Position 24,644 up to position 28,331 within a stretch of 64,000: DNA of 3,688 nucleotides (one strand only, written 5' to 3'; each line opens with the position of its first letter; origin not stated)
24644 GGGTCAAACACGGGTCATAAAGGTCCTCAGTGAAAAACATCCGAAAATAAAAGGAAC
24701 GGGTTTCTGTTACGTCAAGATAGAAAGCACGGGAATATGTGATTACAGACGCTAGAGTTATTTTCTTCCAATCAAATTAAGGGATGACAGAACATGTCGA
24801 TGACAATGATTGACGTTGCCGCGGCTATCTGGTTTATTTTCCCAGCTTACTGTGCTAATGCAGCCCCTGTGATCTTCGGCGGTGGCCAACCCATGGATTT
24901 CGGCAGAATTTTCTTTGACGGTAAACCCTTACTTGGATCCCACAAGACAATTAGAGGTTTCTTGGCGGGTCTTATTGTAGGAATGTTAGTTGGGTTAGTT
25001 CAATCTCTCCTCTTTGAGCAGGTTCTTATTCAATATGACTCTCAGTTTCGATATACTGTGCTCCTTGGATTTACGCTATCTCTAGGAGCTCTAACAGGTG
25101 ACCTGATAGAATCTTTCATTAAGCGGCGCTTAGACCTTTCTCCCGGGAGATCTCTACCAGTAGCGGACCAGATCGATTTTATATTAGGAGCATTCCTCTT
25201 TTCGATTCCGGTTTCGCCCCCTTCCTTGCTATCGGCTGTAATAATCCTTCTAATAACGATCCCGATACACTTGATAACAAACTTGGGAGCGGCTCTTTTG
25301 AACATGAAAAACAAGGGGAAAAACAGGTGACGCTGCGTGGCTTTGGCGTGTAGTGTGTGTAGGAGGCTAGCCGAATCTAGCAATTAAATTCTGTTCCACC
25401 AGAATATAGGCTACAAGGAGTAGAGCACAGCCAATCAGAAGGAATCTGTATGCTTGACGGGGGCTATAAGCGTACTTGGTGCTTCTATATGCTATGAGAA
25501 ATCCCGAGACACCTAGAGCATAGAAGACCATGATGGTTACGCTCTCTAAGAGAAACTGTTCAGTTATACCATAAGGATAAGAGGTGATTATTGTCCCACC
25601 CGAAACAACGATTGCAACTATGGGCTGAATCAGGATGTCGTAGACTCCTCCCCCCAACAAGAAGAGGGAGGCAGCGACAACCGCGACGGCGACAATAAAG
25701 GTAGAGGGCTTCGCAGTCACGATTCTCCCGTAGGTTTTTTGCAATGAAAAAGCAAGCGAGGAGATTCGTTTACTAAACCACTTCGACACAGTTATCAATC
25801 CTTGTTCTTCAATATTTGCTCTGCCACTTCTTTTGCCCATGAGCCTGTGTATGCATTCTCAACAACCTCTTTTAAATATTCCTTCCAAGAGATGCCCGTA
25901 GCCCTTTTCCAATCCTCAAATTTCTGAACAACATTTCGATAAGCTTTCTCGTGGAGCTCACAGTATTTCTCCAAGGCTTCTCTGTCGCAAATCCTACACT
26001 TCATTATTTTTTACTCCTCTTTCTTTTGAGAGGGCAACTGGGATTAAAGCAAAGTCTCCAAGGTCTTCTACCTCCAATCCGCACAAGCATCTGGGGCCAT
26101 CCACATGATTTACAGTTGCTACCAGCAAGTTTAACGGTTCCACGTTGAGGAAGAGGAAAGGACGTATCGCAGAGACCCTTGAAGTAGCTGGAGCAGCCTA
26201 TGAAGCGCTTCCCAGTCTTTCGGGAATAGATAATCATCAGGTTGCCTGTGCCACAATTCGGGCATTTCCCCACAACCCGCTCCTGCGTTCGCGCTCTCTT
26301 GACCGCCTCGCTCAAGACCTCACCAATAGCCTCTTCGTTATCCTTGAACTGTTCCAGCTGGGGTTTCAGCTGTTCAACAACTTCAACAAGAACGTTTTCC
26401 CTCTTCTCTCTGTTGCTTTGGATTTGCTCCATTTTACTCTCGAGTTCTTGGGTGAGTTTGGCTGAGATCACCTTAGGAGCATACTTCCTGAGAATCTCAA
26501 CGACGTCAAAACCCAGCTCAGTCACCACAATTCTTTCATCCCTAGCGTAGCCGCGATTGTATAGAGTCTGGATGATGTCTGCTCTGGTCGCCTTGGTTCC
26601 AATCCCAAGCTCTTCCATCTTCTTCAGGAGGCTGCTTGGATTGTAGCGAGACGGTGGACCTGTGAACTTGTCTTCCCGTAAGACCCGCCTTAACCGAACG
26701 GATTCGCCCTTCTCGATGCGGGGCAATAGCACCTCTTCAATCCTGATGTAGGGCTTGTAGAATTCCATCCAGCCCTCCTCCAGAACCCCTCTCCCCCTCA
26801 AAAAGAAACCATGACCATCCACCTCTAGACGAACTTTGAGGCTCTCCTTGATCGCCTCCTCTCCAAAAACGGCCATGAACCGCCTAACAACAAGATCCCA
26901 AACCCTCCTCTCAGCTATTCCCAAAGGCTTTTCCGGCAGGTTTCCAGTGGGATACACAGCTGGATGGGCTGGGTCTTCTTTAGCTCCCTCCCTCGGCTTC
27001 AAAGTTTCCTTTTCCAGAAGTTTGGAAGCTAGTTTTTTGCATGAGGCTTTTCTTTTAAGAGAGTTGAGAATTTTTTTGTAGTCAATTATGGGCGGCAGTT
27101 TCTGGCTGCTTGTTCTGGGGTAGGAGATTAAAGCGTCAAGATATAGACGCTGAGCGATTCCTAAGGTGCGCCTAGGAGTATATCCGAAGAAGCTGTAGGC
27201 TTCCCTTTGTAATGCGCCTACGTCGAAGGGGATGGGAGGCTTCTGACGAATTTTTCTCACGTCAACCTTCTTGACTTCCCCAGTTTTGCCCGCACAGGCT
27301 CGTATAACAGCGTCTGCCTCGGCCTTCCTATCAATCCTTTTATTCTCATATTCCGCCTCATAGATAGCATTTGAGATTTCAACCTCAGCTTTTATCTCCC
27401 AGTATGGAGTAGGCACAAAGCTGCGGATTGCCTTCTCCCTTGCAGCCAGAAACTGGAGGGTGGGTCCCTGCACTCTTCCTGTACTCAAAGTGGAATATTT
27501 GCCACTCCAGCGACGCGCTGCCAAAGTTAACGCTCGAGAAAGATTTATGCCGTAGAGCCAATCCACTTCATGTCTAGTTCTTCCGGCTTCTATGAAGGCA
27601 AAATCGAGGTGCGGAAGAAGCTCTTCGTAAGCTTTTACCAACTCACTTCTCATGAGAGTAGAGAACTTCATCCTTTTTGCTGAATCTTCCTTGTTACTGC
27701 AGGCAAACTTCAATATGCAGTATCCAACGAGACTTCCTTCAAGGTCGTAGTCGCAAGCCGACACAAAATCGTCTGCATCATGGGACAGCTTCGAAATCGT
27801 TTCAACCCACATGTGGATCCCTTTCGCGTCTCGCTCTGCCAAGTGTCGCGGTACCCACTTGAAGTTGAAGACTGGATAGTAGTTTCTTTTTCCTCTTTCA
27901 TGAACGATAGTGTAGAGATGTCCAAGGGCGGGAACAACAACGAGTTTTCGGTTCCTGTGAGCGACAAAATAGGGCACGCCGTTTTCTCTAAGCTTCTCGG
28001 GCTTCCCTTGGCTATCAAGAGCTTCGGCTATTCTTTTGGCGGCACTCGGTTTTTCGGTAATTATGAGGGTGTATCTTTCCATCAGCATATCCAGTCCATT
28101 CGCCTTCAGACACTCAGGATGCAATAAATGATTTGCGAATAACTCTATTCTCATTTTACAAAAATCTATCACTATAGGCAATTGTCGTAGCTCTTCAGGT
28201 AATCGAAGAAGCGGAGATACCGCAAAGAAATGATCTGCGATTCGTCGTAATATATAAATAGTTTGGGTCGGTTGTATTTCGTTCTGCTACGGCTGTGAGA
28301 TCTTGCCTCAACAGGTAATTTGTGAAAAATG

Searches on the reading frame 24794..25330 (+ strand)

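Call 36: search_protein_families(library=pfam, proteins=[window:24794-25330:+], max_evalue=0.01)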
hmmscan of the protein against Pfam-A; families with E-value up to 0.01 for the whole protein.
window:24794-25330:+ (178 aa): 2 families
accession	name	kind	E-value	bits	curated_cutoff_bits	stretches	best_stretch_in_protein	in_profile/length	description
PF01864.22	CarS-like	-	2.5e-47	161.5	22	1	9-173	6-172/175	CDP-archaeol synthase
PF01148.25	CTP_transf_1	-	6.6e-09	36.4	24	1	50-113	169-228/264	Cytidylyltransferase family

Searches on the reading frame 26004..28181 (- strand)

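Call 86: search_protein_families(library=pfam, proteins=[window:26004-28181:-], max_evalue=0.0001)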
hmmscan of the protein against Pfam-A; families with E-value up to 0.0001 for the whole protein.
window:26004-28181:- (725 aa): 3 families
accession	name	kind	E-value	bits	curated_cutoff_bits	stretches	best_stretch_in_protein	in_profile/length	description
PF01131.25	Topoisom_bac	-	4.3e-118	395.3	35.1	1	193-598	3-410/411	DNA topoisomerase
PF01751.28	Toprim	-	6.7e-10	39.5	23.1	1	38-175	1-95/96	Toprim domain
PF01396.24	Zn_ribbon_Top1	-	5.6e-05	23.3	32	1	637-666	1-27/39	Topoisomerase DNA binding C4 zinc finger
